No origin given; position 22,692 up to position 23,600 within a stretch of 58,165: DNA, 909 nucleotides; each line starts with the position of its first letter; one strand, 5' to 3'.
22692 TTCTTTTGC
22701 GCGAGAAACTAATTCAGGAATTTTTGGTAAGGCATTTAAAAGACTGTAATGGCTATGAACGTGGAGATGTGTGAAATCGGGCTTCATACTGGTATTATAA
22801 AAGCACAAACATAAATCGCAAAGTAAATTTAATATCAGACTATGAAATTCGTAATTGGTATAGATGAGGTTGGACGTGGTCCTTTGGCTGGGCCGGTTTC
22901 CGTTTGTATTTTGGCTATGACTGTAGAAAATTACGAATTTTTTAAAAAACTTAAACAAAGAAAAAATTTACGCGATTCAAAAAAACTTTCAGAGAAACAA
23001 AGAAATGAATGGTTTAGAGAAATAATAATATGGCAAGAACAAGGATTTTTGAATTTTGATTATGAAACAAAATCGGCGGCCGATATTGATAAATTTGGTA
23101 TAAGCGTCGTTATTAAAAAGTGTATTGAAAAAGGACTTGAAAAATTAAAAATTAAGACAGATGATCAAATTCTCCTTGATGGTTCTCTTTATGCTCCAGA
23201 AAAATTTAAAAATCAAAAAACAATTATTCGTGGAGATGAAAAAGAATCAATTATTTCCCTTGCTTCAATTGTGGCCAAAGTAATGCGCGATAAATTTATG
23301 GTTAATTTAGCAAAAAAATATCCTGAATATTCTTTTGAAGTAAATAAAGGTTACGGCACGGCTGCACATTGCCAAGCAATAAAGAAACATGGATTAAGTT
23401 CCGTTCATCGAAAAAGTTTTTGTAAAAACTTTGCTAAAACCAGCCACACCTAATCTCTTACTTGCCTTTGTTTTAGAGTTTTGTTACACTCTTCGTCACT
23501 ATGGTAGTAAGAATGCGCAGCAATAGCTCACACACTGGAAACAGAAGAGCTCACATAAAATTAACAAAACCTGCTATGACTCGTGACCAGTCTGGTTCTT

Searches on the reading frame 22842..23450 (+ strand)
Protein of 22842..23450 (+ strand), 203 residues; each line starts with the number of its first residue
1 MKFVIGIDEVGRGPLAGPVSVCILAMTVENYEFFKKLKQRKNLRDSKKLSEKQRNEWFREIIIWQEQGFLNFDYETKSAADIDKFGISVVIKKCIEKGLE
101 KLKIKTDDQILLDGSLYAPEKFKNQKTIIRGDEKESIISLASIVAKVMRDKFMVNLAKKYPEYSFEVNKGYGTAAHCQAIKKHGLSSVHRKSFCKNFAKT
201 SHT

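Call 7: search_protein_families(library=pfam, proteins=[window:22842-23450:+], max_evalue=0.0001)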
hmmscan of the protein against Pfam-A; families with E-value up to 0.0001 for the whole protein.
window:22842-23450:+ (203 aa): 1 family
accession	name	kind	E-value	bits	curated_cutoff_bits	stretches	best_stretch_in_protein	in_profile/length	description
PF01351.25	RNase_HII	-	7e-38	130.9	25.8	1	5-195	1-198/199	Ribonuclease HII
